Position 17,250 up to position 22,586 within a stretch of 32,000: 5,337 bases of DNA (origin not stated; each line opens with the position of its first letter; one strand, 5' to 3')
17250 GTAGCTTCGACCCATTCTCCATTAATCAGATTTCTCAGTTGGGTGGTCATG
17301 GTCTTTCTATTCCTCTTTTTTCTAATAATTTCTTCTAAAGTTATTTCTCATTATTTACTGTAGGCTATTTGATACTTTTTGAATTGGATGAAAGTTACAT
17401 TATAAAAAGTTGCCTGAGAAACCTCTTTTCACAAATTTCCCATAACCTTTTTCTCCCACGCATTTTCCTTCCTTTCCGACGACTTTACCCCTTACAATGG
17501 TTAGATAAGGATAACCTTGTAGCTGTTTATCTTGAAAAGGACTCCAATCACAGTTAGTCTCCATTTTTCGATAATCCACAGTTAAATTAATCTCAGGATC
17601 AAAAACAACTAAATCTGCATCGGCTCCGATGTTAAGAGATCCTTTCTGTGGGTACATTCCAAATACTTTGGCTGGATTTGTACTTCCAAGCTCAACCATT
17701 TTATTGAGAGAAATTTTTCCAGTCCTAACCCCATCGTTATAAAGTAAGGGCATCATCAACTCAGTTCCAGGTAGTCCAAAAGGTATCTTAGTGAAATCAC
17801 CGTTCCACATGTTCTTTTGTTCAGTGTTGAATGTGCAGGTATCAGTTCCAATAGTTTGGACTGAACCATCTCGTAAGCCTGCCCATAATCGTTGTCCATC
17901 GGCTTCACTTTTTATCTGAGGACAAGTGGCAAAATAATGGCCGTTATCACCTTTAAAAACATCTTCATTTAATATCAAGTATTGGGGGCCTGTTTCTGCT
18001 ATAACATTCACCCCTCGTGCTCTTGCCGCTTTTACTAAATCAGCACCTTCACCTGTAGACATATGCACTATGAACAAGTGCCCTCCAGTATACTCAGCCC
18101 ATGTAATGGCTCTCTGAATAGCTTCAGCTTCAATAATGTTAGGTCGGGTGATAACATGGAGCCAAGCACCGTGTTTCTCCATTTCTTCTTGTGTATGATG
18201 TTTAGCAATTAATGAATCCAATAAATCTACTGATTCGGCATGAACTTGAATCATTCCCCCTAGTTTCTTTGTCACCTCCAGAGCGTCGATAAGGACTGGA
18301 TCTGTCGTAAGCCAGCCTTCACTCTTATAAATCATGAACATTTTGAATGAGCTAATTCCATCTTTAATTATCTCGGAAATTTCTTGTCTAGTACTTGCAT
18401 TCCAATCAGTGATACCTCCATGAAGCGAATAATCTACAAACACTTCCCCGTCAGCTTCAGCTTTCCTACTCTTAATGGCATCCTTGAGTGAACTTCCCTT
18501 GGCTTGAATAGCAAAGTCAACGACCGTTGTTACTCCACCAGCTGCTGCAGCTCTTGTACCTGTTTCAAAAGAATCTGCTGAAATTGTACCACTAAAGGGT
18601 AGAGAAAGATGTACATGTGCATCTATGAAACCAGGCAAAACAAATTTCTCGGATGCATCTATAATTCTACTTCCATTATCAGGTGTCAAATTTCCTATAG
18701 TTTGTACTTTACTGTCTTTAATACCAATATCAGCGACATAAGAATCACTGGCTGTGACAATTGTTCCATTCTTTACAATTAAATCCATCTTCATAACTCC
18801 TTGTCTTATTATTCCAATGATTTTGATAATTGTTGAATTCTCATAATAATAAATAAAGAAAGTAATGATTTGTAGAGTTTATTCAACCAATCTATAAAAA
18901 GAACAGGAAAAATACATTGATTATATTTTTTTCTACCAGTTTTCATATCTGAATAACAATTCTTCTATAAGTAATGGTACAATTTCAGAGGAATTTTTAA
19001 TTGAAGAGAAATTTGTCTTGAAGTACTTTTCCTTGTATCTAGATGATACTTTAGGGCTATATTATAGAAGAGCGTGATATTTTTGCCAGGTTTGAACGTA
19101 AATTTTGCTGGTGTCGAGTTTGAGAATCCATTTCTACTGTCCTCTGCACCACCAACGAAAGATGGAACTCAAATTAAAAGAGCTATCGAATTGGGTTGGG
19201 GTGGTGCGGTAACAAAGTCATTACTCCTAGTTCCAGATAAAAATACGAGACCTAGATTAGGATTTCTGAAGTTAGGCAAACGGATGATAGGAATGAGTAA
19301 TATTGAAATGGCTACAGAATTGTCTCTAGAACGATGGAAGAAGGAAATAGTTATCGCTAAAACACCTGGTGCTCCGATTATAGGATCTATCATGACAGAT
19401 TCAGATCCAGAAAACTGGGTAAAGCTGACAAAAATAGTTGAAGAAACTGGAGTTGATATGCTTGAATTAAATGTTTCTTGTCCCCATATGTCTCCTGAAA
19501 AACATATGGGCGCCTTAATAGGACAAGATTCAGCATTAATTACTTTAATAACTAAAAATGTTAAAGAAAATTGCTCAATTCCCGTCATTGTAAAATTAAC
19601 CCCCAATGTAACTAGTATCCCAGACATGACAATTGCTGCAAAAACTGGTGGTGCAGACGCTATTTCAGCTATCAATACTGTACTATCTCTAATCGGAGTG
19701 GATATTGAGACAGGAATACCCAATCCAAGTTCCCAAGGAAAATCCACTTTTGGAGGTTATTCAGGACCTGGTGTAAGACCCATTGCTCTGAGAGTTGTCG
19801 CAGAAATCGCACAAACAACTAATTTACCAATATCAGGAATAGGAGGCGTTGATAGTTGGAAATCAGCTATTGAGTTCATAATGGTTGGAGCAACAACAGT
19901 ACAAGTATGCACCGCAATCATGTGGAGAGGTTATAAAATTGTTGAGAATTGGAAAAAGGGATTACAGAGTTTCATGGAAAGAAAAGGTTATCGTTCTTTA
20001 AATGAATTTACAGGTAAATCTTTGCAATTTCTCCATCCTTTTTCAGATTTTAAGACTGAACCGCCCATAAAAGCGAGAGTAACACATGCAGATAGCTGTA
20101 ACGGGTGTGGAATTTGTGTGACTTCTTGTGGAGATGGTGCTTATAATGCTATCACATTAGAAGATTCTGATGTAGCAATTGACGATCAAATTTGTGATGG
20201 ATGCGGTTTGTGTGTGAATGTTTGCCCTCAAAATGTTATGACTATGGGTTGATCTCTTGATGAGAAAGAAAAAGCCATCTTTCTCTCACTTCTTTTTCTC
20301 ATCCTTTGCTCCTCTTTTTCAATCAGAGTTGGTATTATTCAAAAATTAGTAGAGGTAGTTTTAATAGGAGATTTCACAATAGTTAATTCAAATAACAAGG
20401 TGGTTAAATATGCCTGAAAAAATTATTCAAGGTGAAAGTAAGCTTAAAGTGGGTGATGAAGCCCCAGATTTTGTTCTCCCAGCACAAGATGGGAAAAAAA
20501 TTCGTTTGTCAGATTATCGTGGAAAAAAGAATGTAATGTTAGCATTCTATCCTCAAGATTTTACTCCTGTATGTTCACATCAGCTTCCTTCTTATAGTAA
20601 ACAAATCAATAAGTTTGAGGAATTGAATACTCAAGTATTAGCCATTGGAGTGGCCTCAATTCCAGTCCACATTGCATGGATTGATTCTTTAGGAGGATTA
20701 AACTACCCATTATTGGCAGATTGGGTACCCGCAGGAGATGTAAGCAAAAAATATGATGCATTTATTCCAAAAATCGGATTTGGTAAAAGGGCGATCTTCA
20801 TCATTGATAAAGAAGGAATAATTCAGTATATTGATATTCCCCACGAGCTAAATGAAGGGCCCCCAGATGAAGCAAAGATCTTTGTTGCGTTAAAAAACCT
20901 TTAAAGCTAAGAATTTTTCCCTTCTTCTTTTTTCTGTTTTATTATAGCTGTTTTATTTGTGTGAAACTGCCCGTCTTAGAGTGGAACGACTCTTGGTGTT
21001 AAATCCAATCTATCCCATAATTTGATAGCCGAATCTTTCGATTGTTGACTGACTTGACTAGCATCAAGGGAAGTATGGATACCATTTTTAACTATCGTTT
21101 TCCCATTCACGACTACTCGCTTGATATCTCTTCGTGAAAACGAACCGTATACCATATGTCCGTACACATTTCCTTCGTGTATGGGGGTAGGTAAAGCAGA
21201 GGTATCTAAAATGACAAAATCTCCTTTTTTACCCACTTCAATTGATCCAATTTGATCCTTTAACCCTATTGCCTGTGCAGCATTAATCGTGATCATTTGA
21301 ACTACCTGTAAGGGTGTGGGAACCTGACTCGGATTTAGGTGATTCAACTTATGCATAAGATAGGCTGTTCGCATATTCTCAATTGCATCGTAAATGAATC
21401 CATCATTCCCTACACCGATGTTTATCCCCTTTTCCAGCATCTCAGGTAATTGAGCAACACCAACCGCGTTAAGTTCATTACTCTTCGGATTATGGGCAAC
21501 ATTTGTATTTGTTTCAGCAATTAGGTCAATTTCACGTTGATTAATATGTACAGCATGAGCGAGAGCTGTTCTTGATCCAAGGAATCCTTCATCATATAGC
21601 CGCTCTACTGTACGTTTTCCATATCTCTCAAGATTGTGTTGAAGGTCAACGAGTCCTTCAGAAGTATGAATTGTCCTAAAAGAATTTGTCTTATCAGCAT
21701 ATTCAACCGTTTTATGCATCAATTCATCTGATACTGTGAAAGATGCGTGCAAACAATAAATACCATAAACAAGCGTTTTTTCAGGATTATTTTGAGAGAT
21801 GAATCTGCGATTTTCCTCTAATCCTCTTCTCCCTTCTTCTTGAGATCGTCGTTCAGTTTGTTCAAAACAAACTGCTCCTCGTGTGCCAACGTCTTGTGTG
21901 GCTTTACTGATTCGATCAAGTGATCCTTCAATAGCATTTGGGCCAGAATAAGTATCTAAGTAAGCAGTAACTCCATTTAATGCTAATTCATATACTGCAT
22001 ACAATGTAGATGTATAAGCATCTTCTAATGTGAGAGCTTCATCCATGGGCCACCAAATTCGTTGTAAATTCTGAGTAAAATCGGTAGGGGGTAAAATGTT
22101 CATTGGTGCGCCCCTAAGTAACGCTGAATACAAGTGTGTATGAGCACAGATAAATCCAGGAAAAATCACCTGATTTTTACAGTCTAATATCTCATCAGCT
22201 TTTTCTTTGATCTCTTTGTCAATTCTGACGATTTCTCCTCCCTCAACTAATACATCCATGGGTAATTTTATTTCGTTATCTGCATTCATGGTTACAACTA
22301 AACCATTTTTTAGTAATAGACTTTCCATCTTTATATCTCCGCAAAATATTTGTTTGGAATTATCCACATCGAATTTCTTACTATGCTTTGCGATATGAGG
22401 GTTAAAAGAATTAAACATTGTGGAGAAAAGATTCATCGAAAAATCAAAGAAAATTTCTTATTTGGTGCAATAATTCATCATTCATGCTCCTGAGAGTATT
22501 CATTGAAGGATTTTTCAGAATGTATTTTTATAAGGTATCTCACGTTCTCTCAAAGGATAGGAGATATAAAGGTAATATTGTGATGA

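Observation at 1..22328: Mirror-image pyrimidine synthesis and degradation cluster joined by a possible carbamoyl-phosphate shuttle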

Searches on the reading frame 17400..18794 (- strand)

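Call 4: search_protein_families(library=pfam, proteins=[window:17400-18794:-])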
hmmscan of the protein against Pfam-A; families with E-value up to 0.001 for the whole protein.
window:17400-18794:- (464 aa): 2 families
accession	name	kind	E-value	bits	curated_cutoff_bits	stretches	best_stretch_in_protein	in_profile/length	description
PF01979.26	Amidohydro_1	-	2.1e-29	103.3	25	1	51-439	1-345/345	Amidohydrolase family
PF07969.17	Amidohydro_3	-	1.1e-14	55.3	29.7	2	356-439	402-471/472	Amidohydrolase family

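Call 6: search_protein_families(library=ncbifam, proteins=[window:17400-18794:-])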
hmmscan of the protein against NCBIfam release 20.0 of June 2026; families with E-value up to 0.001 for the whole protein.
window:17400-18794:- (464 aa): 67 families (the best 25 are shown)
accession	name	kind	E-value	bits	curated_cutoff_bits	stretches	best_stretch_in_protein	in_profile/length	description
TIGR02033.1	D-hydantoinase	equivalog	9.9e-140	466.4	393.25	1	6-457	2-454/454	dihydropyrimidinase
NF009941.0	PRK13404.1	subfamily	5.3e-125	417.7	647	1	2-458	3-462/478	dihydropyrimidinase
NF058539.1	ergo_uti2_ErtD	equivalog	7.7e-85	285.4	650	1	3-456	2-446/449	hydantoin-5-propionate amidohydrolase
NF004839.0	PRK06189.1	equivalog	2.3e-83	280.3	631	1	1-457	1-447/451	allantoinase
TIGR03178.1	allantoinase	equivalog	3.2e-83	280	357.85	1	4-456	1-440/441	allantoinase AllB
NF002668.0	PRK02382.1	equivalog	1.3e-78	264.6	452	1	14-457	7-428/436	dihydroorotase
NF006559.0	PRK09060.1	equivalog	7.1e-69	232.2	482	1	2-449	4-431/444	dihydroorotase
TIGR00857.1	pyrC_multi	subfamily_domain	5.7e-68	229.8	279.05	1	21-442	6-411/412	dihydroorotase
NF058538.1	ergo_util_ErtD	equivalog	8.2e-68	229.3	600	1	4-456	2-445/446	hydantoin-5-propionate amidohydrolase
NF006837.0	PRK09357.1-2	equivalog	1.6e-64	218.1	575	1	3-444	1-426/428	dihydroorotase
NF005960.0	PRK08044.1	equivalog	5e-63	213.4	688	1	1-457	1-450/453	allantoinase AllB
NF005751.0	PRK07575.1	equivalog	1.9e-62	211.2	529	1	2-446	2-426/440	dihydroorotase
NF006836.0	PRK09357.1-1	equivalog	4.2e-55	187.2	538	1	6-446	5-430/432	dihydroorotase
NF006839.0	PRK09357.1-4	equivalog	5.7e-54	183.3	576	1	5-439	2-419/422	dihydroorotase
NF006688.0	PRK09236.1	equivalog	2e-53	181.8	535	1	4-447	3-433/444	dihydroorotase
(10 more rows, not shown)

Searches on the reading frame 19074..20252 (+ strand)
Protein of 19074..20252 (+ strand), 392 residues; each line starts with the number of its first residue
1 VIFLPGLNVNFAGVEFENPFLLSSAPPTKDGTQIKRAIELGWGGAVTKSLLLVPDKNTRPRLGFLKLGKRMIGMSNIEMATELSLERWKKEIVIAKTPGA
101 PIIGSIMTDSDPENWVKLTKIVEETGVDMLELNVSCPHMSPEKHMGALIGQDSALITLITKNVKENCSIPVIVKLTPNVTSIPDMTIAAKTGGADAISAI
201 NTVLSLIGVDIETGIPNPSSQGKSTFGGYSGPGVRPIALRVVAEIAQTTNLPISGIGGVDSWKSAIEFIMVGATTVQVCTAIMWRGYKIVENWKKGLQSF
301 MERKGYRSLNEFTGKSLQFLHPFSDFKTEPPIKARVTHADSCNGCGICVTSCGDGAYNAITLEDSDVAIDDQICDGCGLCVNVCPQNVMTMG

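Call 4: search_protein_families(library=pfam, proteins=[window:19074-20252:+])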
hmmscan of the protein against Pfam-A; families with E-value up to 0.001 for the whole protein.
window:19074-20252:+ (392 aa): 13 families
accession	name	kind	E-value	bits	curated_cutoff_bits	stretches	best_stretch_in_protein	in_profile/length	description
PF01180.27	DHO_dh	-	1.6e-46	159.3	27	1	7-301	2-291/291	Dihydroorotate dehydrogenase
PF14697.11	Fer4_21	-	2e-10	41.1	35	1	338-391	4-59/59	4Fe-4S dicluster domain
PF00037.32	Fer4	-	2.5e-09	37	21.1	1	368-389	2-23/24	4Fe-4S binding domain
PF01207.24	Dus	-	1.3e-08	34.8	20.4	1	108-175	61-129/311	Dihydrouridine synthase (Dus)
PF12838.12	Fer4_7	-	8.2e-08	33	27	1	341-388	1-52/52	4Fe-4S dicluster domain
PF12837.12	Fer4_6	-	1e-07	32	25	1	367-388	2-23/24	4Fe-4S binding domain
PF12797.12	Fer4_2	-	4.9e-07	29.7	24.5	1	367-385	3-21/22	4Fe-4S binding domain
PF13237.11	Fer4_10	-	9.7e-07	29.1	25.5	1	338-385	5-53/53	4Fe-4S dicluster domain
PF13187.11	Fer4_9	-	1.2e-06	28.9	27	1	342-388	2-51/52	4Fe-4S dicluster domain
PF12800.12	Fer4_4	-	2.8e-05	24.5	24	0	374-386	4-16/17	4Fe-4S binding domain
PF25160.1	LdpA_Fe-S-bd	-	0.00025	21.2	27.6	0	359-390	17-44/49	LdpA Fe-S cluster-binding domain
PF13534.11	Fer4_17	-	0.00049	21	22.2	0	337-354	41-58/61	4Fe-4S dicluster domain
PF17179.9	Fer4_22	-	0.00057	21.1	27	0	368-387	75-94/95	4Fe-4S dicluster domain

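Call 6: search_protein_families(library=ncbifam, proteins=[window:19074-20252:+])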
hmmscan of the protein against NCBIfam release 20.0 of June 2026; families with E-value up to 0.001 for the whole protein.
window:19074-20252:+ (392 aa): 63 families (the best 25 are shown)
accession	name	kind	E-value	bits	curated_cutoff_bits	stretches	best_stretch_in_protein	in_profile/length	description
NF006183.0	PRK08318.1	equivalog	2.2e-129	431.9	335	1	7-391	4-397/422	NAD-dependent dihydropyrimidine dehydrogenase subunit PreA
NF005574.0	PRK07259.1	equivalog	1.6e-63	214.4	269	1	7-315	5-301/304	dihydroorotate dehydrogenase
TIGR01037.2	pyrD_sub1_fam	subfamily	7.7e-62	209.1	270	1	7-316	1-299/300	dihydroorotate dehydrogenase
NF041011.1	dihydoor_dh_Arch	equivalog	2.8e-47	161.2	330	1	10-316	2-287/289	dihydroorotate dehydrogenase PyrD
NF005741.0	PRK07565.1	subfamily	4.4e-32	111.5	303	1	7-315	4-305/335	dihydroorotate dehydrogenase-like protein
NF002702.0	PRK02506.1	equivalog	5.9e-27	94.6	301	1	8-315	5-308/313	dihydroorotate oxidase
NF003651.0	PRK05286.2-4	equivalog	5.3e-22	77.9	448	1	5-315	60-374/377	quinone-dependent dihydroorotate dehydrogenase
NF003652.0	PRK05286.2-5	equivalog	6.3e-22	78.2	267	1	6-309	50-352/353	quinone-dependent dihydroorotate dehydrogenase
NF003645.0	PRK05286.1-2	equivalog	1.7e-21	76.5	366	1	7-317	46-355/359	quinone-dependent dihydroorotate dehydrogenase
NF003650.0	PRK05286.2-3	equivalog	1.2e-20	73.8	477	1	128-319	201-391/393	quinone-dependent dihydroorotate dehydrogenase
TIGR01036.1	pyrD_sub2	equivalog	4.9e-19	68.3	200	1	7-315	46-353/356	dihydroorotate dehydrogenase (quinone)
NF003648.0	PRK05286.2-1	equivalog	2.4e-18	66.1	433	1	6-316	50-355/360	quinone-dependent dihydroorotate dehydrogenase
NF003649.0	PRK05286.2-2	equivalog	6.7e-17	61.5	505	1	6-317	49-350/351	quinone-dependent dihydroorotate dehydrogenase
NF003644.0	PRK05286.1-1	equivalog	7.8e-13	48.2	418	1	8-292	46-331/336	quinone-dependent dihydroorotate dehydrogenase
NF003646.0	PRK05286.1-4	equivalog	9.1e-13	47.7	457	1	164-299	207-338/341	quinone-dependent dihydroorotate dehydrogenase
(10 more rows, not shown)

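Call 42: search_solved_structures(query=window:19074-20252:+, max_evalue=1e-20)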
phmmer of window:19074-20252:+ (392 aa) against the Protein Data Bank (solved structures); distinct sequences matched with E-value up to 1e-20: 13.
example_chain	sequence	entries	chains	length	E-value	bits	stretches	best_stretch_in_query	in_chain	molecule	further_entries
1gt8_A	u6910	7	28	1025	8.6e-69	235.4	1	4-316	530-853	DIHYDROPYRIMIDINE DEHYDROGENASE | Dihydropyrimidine dehydrogenase [NADP(+)]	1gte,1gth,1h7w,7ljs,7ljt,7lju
1h7x_A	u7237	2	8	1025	1.9e-67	231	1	4-316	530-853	DIHYDROPYRIMIDINE DEHYDROGENASE | Dihydropyrimidine dehydrogenase [NADP(+)]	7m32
7m31_A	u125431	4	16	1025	2.8e-67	230.4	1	4-316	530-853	Dihydropyrimidine dehydrogenase [NADP(+)]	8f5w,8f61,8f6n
5ue9_A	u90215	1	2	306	8.3e-31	110.3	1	7-284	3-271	Dihydroorotate dehydrogenase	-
5ksw_A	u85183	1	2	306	2.4e-30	108.8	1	7-284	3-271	Dihydroorotate dehydrogenase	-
1ep1_A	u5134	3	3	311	4e-29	104.8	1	7-282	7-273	DIHYDROOROTATE DEHYDROGENASE B (PYRD SUBUNIT)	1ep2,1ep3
2b4g_A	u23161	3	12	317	3e-22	82.2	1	6-315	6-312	dihydroorotate dehydrogenase | Dihydroorotate dehydrogenase (fumarate)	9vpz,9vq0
5xfv_A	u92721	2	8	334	3.5e-22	82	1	6-315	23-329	Dihydroorotate dehydrogenase (fumarate)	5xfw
1jub_A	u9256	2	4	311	1.6e-21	79.8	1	7-315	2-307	dihydroorotate dehydrogenase A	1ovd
1dor_A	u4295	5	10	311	2.9e-21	79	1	7-315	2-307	DIHYDROOROTATE DEHYDROGENASE A | DIHYDROOROTATE DEHYDROGENASE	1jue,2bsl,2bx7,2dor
1jrc_A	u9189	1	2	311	3e-21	78.9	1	7-315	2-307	dihydroorotate dehydrogenase A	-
9vpr_A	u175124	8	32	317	5.4e-21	78.1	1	6-315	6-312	Dihydroorotate dehydrogenase (fumarate)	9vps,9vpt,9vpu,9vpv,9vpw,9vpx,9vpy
1jqv_A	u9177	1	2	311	9.5e-21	77.2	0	7-315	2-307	Dihydroorotate dehydrogenase A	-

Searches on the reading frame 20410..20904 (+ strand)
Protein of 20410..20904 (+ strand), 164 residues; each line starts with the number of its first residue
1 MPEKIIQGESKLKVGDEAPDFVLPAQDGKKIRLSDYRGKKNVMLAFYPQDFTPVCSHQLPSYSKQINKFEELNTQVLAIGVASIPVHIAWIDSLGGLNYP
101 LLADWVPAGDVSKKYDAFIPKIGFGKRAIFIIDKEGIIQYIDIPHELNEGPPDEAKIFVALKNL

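Call 4: search_protein_families(library=pfam, proteins=[window:20410-20904:+])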
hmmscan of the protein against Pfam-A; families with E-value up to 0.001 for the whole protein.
window:20410-20904:+ (164 aa): 2 families
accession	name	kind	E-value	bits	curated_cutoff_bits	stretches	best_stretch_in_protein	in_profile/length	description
PF00578.27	AhpC-TSA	-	3.8e-37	127.4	26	1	14-141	1-124/124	AhpC/TSA family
PF08534.16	Redoxin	-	1.1e-22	80.9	26.6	1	13-147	1-137/148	Redoxin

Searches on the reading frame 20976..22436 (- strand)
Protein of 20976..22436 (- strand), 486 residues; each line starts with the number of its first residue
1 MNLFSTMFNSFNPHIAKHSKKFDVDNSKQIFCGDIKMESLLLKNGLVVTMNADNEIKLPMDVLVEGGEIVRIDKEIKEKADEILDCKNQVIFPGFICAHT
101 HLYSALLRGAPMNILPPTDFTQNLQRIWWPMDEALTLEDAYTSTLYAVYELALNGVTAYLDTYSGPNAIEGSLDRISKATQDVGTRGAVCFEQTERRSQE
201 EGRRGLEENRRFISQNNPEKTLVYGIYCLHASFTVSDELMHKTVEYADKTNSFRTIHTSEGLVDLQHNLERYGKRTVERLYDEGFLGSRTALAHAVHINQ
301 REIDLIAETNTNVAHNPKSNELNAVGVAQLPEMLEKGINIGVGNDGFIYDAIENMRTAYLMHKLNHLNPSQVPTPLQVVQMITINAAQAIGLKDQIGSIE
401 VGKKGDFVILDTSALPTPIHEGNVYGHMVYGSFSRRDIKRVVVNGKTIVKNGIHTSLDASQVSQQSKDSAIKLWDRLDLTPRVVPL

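Call 4: search_protein_families(library=pfam, proteins=[window:20976-22436:-])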
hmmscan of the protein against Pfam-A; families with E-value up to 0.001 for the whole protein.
window:20976-22436:- (486 aa): 2 families
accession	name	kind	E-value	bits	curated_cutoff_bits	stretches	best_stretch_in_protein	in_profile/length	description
PF01979.26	Amidohydro_1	-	1.4e-54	186.1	25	1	90-447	1-344/345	Amidohydrolase family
PF07969.17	Amidohydro_3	-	5e-19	69.6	29.7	1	291-448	309-471/472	Amidohydrolase family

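Call 6: search_protein_families(library=ncbifam, proteins=[window:20976-22436:-])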
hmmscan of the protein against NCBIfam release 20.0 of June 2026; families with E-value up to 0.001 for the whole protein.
window:20976-22436:- (486 aa): 68 families (the best 25 are shown)
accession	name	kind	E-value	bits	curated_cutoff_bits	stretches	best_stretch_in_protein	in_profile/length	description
NF005540.0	PRK07203.1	equivalog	5.9e-113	377.8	444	1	40-478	2-443/444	putative aminohydrolase SsnA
TIGR03314.1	Se_ssnA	subfamily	2.6e-104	349.5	455.5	1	40-477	1-441/441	putative selenium metabolism protein SsnA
NF004701.0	PRK06038.1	equivalog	2.1e-76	257.3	609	1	36-476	2-429/432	N-ethylammeline chlorohydrolase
NF006252.0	PRK08393.1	equivalog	1.3e-69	235.2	617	1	39-467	2-417/424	N-ethylammeline chlorohydrolase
NF005557.0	PRK07228.1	equivalog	3.9e-69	233.5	522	1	39-476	2-440/445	5'-deoxyadenosine deaminase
NF006549.0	PRK09045.1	equivalog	4.8e-62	210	540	1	39-468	9-434/444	TRZ/ATZ family hydrolase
NF004995.0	PRK06380.1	subfamily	1.2e-58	199.1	567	1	39-463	2-413/418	metal-dependent hydrolase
NF012037.0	PRK15493.1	equivalog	1e-57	195.9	779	1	44-462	7-422/435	bifunctional S-methyl-5'-thioadenosine deaminase/S-adenosylhomocysteine deaminase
NF006055.0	PRK08203.1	equivalog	1.1e-56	192.3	532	1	38-475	5-452/455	8-oxoguanine deaminase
NF006056.0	PRK08204.1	subfamily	1.8e-50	172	391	1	37-476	2-443/449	hypothetical protein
NF005211.0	PRK06687.1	equivalog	1.5e-45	155.7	703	1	48-453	10-413/419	TRZ/ATZ family protein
NF009059.0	PRK12393.1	equivalog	2.2e-43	148.7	543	2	232-475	215-457/460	amidohydrolase family protein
NF004801.0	PRK06151.1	subfamily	5.4e-35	121.2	416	1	47-476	11-465/491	chlorohydrolase family protein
TIGR02967.1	guan_deamin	equivalog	1.7e-33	116.2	375.4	1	63-417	10-367/401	guanine deaminase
NF006681.0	PRK09229.1-2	equivalog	4.8e-32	111.3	362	1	53-459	15-435/451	formimidoylglutamate deiminase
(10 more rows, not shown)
